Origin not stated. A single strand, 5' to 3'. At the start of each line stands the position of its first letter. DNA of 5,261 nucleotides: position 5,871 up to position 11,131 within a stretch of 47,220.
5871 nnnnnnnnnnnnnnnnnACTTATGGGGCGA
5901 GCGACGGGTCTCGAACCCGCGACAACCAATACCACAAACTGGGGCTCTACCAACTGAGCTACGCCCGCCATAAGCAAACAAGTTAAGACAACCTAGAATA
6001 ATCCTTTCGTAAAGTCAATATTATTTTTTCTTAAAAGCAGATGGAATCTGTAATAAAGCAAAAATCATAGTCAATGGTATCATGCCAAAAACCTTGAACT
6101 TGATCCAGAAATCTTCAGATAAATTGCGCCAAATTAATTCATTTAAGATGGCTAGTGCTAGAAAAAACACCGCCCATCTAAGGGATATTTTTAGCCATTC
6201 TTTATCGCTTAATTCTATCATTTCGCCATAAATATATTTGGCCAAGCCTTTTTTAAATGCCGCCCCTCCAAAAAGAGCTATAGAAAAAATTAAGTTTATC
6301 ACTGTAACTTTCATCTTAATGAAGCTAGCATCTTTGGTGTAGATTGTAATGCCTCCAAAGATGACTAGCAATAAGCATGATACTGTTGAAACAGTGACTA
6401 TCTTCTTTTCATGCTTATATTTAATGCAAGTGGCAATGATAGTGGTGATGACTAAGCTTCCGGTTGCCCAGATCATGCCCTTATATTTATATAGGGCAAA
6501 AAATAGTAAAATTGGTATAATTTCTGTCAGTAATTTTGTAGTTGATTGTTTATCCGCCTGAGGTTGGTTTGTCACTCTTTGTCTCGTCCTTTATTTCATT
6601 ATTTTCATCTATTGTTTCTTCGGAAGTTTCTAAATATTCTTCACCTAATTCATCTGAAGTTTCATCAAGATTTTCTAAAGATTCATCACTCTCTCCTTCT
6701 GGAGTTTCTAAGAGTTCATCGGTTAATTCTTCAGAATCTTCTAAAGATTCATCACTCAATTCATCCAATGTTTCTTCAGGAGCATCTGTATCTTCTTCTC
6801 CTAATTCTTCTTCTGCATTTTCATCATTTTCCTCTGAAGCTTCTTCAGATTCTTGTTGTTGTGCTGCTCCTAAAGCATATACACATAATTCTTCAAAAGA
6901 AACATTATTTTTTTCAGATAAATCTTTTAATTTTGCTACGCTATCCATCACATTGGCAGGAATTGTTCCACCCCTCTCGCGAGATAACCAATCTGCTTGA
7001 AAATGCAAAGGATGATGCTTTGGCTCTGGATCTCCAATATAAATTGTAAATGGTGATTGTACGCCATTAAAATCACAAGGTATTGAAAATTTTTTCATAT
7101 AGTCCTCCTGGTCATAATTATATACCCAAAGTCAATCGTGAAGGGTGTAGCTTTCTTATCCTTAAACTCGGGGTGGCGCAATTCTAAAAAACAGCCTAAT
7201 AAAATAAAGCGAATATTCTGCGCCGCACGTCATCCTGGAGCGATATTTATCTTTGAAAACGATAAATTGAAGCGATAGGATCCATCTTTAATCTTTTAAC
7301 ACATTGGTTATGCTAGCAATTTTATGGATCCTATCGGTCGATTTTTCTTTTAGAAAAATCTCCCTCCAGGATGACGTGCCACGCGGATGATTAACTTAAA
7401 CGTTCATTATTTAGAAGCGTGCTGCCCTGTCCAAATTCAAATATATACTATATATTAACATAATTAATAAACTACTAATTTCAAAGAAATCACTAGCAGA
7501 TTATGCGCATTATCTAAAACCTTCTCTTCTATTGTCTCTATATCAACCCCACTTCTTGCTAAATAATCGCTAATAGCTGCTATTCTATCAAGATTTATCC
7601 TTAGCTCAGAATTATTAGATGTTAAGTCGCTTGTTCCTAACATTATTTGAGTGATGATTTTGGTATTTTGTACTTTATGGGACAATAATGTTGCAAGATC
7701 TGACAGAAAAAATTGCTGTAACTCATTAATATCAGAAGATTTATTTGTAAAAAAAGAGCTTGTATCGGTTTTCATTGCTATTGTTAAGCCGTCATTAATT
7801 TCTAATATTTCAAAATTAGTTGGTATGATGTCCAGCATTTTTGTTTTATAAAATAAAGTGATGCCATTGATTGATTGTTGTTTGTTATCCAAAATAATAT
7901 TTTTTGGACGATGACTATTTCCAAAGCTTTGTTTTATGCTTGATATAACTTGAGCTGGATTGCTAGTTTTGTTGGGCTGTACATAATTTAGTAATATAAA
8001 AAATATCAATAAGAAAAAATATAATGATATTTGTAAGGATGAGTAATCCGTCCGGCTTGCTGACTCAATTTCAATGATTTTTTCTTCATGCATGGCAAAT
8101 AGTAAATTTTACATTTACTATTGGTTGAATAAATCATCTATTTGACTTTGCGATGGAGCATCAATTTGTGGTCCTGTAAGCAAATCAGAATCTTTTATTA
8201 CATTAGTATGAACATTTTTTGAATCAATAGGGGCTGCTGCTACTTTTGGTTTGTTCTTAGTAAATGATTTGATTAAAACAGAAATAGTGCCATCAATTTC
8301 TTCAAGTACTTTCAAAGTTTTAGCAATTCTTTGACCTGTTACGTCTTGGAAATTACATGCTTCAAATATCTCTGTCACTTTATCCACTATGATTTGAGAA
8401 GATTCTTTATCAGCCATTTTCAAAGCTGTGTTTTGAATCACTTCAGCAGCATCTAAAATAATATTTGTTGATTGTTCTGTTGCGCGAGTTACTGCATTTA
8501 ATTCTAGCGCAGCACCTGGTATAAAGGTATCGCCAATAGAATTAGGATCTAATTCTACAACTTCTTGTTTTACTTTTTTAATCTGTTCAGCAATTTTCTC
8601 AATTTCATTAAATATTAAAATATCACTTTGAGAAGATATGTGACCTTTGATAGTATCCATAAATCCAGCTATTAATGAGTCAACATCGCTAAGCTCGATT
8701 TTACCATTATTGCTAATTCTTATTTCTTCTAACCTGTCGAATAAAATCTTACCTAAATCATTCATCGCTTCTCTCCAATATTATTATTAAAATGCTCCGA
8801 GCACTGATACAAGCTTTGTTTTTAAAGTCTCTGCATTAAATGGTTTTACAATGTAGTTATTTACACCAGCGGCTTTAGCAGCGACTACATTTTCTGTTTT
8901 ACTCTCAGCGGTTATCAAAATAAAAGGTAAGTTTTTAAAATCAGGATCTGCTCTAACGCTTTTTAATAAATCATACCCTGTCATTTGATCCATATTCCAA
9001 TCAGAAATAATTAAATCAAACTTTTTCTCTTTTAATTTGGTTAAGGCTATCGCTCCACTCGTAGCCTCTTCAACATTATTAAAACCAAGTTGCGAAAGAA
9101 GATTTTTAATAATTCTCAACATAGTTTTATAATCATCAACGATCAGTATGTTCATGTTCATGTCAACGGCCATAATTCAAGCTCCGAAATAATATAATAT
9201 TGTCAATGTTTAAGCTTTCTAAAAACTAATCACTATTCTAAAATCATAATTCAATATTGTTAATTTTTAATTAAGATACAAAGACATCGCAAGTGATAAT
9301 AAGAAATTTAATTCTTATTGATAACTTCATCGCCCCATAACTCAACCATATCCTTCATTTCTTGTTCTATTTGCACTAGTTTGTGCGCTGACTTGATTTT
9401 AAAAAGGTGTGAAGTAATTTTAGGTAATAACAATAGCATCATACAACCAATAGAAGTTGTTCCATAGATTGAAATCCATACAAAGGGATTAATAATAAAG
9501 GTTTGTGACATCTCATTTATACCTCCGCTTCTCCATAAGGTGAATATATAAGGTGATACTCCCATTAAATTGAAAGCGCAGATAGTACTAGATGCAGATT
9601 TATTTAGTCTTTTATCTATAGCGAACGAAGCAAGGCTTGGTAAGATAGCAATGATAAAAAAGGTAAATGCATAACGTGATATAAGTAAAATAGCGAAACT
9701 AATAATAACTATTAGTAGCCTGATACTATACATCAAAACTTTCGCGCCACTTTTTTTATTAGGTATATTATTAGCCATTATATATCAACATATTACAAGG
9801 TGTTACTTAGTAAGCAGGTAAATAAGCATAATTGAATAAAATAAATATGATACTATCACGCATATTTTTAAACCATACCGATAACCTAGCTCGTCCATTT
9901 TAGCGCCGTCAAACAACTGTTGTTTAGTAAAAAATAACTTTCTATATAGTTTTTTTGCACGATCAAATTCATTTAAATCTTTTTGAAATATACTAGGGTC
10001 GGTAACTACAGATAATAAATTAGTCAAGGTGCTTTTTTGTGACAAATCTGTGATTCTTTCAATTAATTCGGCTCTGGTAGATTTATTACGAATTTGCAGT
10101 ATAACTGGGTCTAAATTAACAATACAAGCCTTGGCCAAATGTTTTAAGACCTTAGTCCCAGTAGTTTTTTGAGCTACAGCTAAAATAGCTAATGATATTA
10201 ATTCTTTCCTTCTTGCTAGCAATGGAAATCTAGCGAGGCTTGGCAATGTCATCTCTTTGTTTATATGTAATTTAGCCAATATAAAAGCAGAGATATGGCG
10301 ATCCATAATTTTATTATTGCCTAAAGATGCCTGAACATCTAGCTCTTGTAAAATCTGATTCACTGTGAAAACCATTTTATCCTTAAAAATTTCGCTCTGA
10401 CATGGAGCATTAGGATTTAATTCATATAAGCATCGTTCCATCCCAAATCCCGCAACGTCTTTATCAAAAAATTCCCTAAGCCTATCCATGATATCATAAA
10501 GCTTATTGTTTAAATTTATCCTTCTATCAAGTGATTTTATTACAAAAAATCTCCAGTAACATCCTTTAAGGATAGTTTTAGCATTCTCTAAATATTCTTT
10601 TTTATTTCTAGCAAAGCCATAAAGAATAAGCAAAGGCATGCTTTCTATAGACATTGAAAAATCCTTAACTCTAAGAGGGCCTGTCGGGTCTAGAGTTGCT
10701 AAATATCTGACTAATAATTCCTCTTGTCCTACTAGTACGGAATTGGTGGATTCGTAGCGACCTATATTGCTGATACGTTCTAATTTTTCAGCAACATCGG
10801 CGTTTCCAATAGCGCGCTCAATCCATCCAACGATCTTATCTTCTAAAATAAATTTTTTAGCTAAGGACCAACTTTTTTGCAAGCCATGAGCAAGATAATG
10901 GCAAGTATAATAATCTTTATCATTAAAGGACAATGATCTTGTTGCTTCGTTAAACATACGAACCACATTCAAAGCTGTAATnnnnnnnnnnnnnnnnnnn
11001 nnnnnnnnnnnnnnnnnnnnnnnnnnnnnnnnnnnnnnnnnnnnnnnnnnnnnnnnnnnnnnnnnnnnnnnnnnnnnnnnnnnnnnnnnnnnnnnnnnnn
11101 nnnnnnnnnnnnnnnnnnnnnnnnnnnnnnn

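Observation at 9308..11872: Catalytically dead kinase-fold membrane protein plus a 4-TM partner, directly upstream of cheY-cheZ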

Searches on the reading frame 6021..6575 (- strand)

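Call 3: search_protein_families(library=pfam, proteins=[window:6021-6575:-], max_evalue=1)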
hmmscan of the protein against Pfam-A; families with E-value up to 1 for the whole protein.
window:6021-6575:- (184 aa): 2 families
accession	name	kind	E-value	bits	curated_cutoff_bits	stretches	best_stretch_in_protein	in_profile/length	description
PF04279.20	IspA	-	3.8e-50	170.9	28.7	1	14-179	2-168/176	Intracellular septation protein A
PF03600.22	CitMHS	-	0.11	12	31.9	1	60-145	9-96/336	Citrate transporter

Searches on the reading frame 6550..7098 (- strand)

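Call 3: search_protein_families(library=pfam, proteins=[window:6550-7098:-], max_evalue=1)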
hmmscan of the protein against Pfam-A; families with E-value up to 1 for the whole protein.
window:6550-7098:- (182 aa): 2 families
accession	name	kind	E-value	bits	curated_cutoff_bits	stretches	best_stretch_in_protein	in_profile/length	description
PF11020.14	DUF2610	-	3e-37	126.8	21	1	1-81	1-81/81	Domain of unknown function (DUF2610)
PF09073.15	BUD22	-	0.23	11.2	37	1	79-176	139-252/435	BUD22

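Call 4: search_protein_families(library=ncbifam, proteins=[window:6550-7098:-], max_evalue=1)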
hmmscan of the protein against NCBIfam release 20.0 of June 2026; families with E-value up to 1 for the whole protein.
window:6550-7098:- (182 aa): 0 families

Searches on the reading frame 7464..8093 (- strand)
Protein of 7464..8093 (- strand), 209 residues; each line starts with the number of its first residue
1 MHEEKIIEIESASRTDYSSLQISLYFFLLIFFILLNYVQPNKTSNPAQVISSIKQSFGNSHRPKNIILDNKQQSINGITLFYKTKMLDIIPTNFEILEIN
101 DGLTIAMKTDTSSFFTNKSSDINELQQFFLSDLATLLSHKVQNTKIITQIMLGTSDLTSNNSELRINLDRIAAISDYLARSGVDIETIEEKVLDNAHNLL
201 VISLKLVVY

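Call 3: search_protein_families(library=pfam, proteins=[window:7464-8093:-], max_evalue=1)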
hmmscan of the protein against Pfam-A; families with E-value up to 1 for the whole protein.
window:7464-8093:- (209 aa): 3 families
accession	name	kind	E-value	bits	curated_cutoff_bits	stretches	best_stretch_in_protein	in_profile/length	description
PF25428.1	DUF7894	-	0.043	13.5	27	1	102-196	134-226/242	Domain of unknown function (DUF7894)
PF25601.1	AAA_lid_14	-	0.088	13.1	27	1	118-194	3-76/87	AAA+ ATPase lid domain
PF00691.25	OmpA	-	0.13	13.1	27.2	1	114-188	1-74/98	OmpA family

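Call 4: search_protein_families(library=ncbifam, proteins=[window:7464-8093:-], max_evalue=1)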
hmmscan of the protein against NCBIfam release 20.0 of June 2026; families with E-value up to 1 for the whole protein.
window:7464-8093:- (209 aa): 1 family
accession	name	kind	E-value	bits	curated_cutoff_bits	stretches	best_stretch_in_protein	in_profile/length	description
NF053611.1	YiaD_Gzip_OmpA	equivalog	0.0099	15.6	175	1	92-190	85-178/206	YiaD family glycine zipper/OmpA-like lipoprotein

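Call 75: search_protein_families(library=pfam, proteins=[window:7464-8093:-], max_evalue=0.05)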
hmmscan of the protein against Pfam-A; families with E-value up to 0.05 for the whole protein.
window:7464-8093:- (209 aa): 1 family
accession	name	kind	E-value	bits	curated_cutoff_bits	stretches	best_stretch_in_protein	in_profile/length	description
PF25428.1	DUF7894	-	0.043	13.5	27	0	102-196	134-226/242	Domain of unknown function (DUF7894)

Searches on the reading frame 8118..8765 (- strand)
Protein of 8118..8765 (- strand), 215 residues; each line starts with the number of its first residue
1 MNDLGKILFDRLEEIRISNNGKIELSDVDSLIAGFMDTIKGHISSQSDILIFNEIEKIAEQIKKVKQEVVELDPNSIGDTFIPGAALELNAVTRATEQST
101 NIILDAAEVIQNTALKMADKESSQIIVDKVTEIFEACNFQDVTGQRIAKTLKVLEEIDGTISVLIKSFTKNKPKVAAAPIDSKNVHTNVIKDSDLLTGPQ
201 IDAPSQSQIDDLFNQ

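Call 3: search_protein_families(library=pfam, proteins=[window:8118-8765:-], max_evalue=1)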
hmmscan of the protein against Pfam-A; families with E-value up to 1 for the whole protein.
window:8118-8765:- (215 aa): 3 families
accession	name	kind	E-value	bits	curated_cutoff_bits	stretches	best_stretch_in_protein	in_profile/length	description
PF04344.18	CheZ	-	8.5e-11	42.6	30.7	2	121-213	109-198/203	Chemotaxis phosphatase, CheZ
PF01628.27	HrcA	-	0.032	14.6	22.2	1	96-170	102-165/215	HrcA protein C terminal domain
PF25055.1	DUF7792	-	0.18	12.4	27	1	48-143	7-102/120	Domain of unknown function (DUF7792)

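Call 4: search_protein_families(library=ncbifam, proteins=[window:8118-8765:-], max_evalue=1)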
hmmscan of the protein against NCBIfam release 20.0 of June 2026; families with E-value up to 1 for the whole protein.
window:8118-8765:- (215 aa): 4 families
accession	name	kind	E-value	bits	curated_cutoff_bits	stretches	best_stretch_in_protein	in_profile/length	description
NF008368.0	PRK11166.1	equivalog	2.9e-10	40.3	257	1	122-214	126-213/217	protein phosphatase CheZ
NF006308.0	PRK08508.1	equivalog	0.0074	15.5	377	1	59-138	165-244/279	biotin synthase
TIGR04456.1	LruC_dom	domain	0.057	13.6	36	1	48-143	19-117/243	LruC domain-containing protein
NF002129.0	PRK00965.1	equivalog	0.23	11.6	113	1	35-72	13-50/108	tetrahydromethanopterin S-methyltransferase subunit B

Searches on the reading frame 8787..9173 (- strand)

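Call 3: search_protein_families(library=pfam, proteins=[window:8787-9173:-], max_evalue=1)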
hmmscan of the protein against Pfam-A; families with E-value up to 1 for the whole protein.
window:8787-9173:- (128 aa): 5 families
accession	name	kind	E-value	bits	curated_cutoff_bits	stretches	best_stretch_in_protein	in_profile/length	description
PF00072.30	Response_reg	-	7.1e-30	103.9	30.2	1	9-121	1-110/111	Response regulator receiver domain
PF13847.12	Methyltransf_31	-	0.0052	16.9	27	1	6-60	28-83/145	Methyltransferase domain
PF18428.7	BRCT_3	-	0.039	14.4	26.1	1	6-62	5-59/102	BRCA1 C Terminus (BRCT) domain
PF24896.1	Receiver_CRE1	-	0.048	14.3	27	1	51-126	59-136/136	AHK4/CRE1/WOL first receiver domain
PF20299.4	NARF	-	0.11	13.2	25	1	9-56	4-47/112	Nucleotidyltransferase-Associated Rossmannoid Fold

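Call 4: search_protein_families(library=ncbifam, proteins=[window:8787-9173:-], max_evalue=1)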
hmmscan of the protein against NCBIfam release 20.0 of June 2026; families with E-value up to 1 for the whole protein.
window:8787-9173:- (128 aa): 109 families (the best 25 are shown)
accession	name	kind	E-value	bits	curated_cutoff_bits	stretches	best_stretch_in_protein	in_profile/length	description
NF007901.0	PRK10610.1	equivalog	3.2e-43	146.9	189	1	3-124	2-123/129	chemotaxis response regulator CheY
TIGR02154.1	PhoB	equivalog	8.5e-23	80.8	296.2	1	5-125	1-120/226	phosphate regulon transcriptional regulator PhoB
NF011874.0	PRK15347.1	equivalog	5.8e-20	70.9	852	1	6-121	690-806/921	two component system sensor kinase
NF053854.1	RespRegPhoBBctds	equivalog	9.4e-20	70.9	270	1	9-125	1-115/225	two-component system response regulator PhoB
NF053512.1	nitric_RR_NosR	exception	6.6e-19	68.2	400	1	9-120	1-110/422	response regulator c-di-GMP phosphodiesterase, NosR family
NF041866.1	EpsW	equivalog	8.1e-19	67.5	200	1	8-125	7-125/131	exopolysaccharide biosynthesis response regulator EpsW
NF007135.0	PRK09581.1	equivalog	8.6e-19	67.7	474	1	5-123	1-118/457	PleD family two-component system response regulator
NF008099.0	PRK10841.1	equivalog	1.4e-17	62.7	920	1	5-123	823-938/949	two-component system sensor histidine kinase RcsC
NF007689.0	PRK10365.1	equivalog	3.8e-17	62.2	760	1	5-125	4-121/441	sigma-54-dependent response regulator transcription factor ZraR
NF040689.1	MtrAB_MtrA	equivalog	4.9e-17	62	300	1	9-120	1-108/219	MtrAB system response regulator MtrA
NF008318.0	PRK11107.1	equivalog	6.7e-17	60.8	890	1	5-122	666-782/920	two-component sensor histidine kinase BarA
NF045944.1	ResRegRpaBCyano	equivalog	8.2e-17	61.3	330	1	10-125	1-112/229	response regulator transcription factor RpaB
NF041734.1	resp_reg_RppA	equivalog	2.4e-16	59.8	250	1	7-121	1-114/229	two-component system response regulator RppA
NF011695.0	PRK15115.1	equivalog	3.2e-16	59.1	763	1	6-118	6-115/445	two-component system response regulator GlrR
TIGR02956.1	TMAO_torS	equivalog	8.6e-16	57.2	676.5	1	7-125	702-820/967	TMAO reductase system sensor histidine kinase/response regulator TorS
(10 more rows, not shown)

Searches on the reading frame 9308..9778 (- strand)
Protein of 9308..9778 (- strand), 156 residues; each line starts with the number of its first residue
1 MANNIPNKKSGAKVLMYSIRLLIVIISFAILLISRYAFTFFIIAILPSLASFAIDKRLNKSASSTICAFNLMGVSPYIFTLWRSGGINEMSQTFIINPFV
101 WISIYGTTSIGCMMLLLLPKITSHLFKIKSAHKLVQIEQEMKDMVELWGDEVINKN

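Call 3: search_protein_families(library=pfam, proteins=[window:9308-9778:-], max_evalue=1)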
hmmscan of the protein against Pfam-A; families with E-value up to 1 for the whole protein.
window:9308-9778:- (156 aa): 0 families

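Call 4: search_protein_families(library=ncbifam, proteins=[window:9308-9778:-], max_evalue=1)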
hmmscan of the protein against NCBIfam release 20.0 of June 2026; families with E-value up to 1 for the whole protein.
window:9308-9778:- (156 aa): 0 families

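Call 65: search_protein_families(library=pfam, alignment_id=A4, max_evalue=1)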
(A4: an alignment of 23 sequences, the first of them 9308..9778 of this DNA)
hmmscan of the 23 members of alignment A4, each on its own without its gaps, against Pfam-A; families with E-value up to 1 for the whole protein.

A. member 1, window:9308-9778:- (156 aa): 0 families

B. families by the number of members that match (of 23 scanned): 19 families
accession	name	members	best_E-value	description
PF17242.7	DUF5315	2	0.27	Disordered region of unknown function (DUF5315)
PF07690.21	MFS_1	1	0.006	Major Facilitator Superfamily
PF05473.18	UL45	1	0.011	UL45 protein, carbohydrate-binding C-type lectin-like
PF15071.11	TMEM220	1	0.014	Transmembrane family 220, helix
PF03579.19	SHP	1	0.015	Small hydrophobic protein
PF01901.21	O_anti_polymase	1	0.017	Putative O-antigen polymerase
PF07457.16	DUF1516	1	0.028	Protein of unknown function (DUF1516)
PF19683.4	DUF6185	1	0.074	Family of unknown function (DUF6185)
PF19044.6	P-loop_TraG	1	0.08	TraG P-loop domain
PF08484.17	Methyltransf_14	1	0.096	C-methyltransferase C-terminal domain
PF14897.12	EpsG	1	0.12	EpsG family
PF06024.17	Orf78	1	0.14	Orf78 (ac78)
PF14351.11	DUF4401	1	0.15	Domain of unknown function (DUF4401)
PF14068.11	YuiB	1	0.16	Putative membrane protein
PF04290.18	DctQ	1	0.16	Tripartite ATP-independent periplasmic transporters, DctQ component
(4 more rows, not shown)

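Call 66: search_solved_structures(query=A4, max_evalue=10)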
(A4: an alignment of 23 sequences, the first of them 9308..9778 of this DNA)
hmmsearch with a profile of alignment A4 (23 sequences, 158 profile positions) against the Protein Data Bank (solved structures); distinct sequences matched with E-value up to 10: 2.
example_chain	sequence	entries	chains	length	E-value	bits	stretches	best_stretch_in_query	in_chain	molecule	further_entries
8qag_A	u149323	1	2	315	1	12.3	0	7-39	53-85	sc-CC-6-95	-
9m0r_R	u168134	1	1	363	4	10.4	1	8-72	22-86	Neuropeptide FF receptor 1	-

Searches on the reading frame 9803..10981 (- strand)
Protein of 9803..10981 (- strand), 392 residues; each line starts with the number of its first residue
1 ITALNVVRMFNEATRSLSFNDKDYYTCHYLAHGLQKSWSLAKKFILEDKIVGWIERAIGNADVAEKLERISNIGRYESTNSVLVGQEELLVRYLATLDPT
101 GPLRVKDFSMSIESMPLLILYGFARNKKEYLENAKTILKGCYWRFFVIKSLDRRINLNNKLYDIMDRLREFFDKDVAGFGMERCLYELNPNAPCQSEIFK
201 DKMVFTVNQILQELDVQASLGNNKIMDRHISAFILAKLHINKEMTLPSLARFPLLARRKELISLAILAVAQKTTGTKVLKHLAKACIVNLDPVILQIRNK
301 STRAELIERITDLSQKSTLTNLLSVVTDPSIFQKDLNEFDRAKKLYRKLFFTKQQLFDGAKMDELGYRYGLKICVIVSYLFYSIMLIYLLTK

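Call 50: predict_structure(alignment_id=A2)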
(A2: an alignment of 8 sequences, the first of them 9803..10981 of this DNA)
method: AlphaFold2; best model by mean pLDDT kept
length: 392 residues; sequences in the alignment: 8
mean_pLDDT: 84.9   pTM: 0.75
mean pLDDT of the five models: 84.9, 81.6, 81.5, 81.3, 73.1
residues with pLDDT >= 90: 154; 70-90: 202; 50-70: 14; < 50: 22
segments of 3 or more residues with pLDDT < 50: 1-8, 80-83, 149-157
pLDDT, mean of each block of 10 residues (from residue 1): 43 84 89 91 87 87 88 64 68 88 86 89 90 88 70 53 85 82 93 90 92 93 90 95 87 88 94 89 93 90 92 87 92 90 90 81 77 85 87 85
secondary structure, 60 per line:
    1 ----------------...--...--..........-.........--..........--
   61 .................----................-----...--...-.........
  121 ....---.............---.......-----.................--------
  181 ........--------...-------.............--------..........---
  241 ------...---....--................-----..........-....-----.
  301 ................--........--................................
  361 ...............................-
elements in order: E17-19 E22-24 H27-36 H38-46 H49-58 H61-77 H82-97 E103-105 E108-110 H112-124 H128-140 H144-150 H156-172 H181-188 H207-219 H228-237 H253-256 H259-274 H280-289 H291-294 H300-316 H319-326 H329-391

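Call 53: fold_search(model_id=the predicted structure, library=pdb)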
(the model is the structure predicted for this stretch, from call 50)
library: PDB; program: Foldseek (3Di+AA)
matches with E <= 10: 107; with E <= 0.001: 0
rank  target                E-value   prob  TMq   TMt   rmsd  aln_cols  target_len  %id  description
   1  8evm_C                5.0e-01  0.15  0.13  0.19  19.4       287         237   13  De novo design of chlorophyll special pair containing protein assemblies (released 2024-05-15)
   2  9j4p_B                1.3e+00  0.08  0.15  0.14  18.3       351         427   13  Regulatory domain and kinase domain of ALPK1 protein (released 2025-07-30)
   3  9lni                  1.5e+00  0.08  0.11  0.17  22.2       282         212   11  Crystal structure of the de novo designed protein ZZ1 (released 2025-06-04)
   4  9jhj_R                2.0e+00  0.04  0.11  0.13  21.4       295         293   11  Cryo-EM structure of the C18:0 ceramide-bound FPR2-Gi complex (released 2025-03-19)
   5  8zd3_C                2.1e+00  0.08  0.16  0.15  18.9       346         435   15  Crystal structure of ALPK1-N+K in complex with CDP-heptose (released 2025-05-07)
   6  7t6u_R                2.1e+00  0.04  0.11  0.13  22.5       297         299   11  Structure of the human FPR2-Gi complex with CGEN-855A (released 2022-03-30)
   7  4jib_B                2.3e+00  0.04  0.12  0.14  20.9       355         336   10  Crystal structure of of PDE2-inhibitor complex (released 2013-05-01)
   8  8qkd                  2.4e+00  0.04  0.11  0.13  23.7       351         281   13  X-ray crystal structure of a de novo designed single-chain parallel coiled-coil alpha-helical barrel with 5 inner helice (released 2024-07-03)
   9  6bqg                  2.4e+00  0.04  0.11  0.11  25.5       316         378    9  Crystal structure of 5-HT2C in complex with ergotamine (released 2018-02-14)
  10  4fr3_A                2.5e+00  0.06  0.11  0.17  17.1       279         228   12  Crystal structure of human 14-3-3 sigma in complex with TASK-3 peptide and stabilizer 16-O-Me-FC-H (released 2013-05-08)
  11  9dze_K                2.6e+00  0.06  0.14  0.16  16.6       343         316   12  Computationally Designed Bifaceted Protein Nanomaterial pD5-14 (released 2024-10-30)
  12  4jq6_B                2.8e+00  0.04  0.11  0.17  18.1       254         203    8  Crystal structure of blue light-absorbing proteorhodopsin from Med12 at 2.3 Angstrom (released 2013-05-08)
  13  5unf_A                3.0e+00  0.04  0.12  0.13  24.8       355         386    9  XFEL structure of human angiotensin II type 2 receptor (Monoclinic form) in complex with compound 1 (N-benzyl-N-(2-eth (released 2017-04-05)
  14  8d0v_A                3.4e+00  0.04  0.12  0.11  22.2       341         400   11  Human LanCL1 C264A mutant bound to GSH (released 2023-01-25)
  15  7utz_R                3.4e+00  0.02  0.11  0.08  22.7       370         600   10  Human thyrotropin analog TR1402 bound to human Thyrotropin receptor in complex with miniGs399 (composite structure) (released 2022-08-03)
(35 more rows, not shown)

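Call 67: search_solved_structures(query=A2, max_evalue=10)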
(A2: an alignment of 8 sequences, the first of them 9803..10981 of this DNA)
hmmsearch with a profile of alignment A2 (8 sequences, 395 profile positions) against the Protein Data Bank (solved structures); distinct sequences matched with E-value up to 10: 4.
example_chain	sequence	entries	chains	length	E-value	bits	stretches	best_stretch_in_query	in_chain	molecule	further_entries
6spe_t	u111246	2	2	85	0.22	13.7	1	301-371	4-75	30S ribosomal protein S20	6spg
6spc_t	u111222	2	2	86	0.23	13.6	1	301-371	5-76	30S ribosomal protein S20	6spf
7unr_t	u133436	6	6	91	0.24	13.5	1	301-372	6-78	30S ribosomal protein S20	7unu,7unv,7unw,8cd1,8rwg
6v39_t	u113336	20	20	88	0.4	12.8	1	299-373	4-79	30S ribosomal protein S20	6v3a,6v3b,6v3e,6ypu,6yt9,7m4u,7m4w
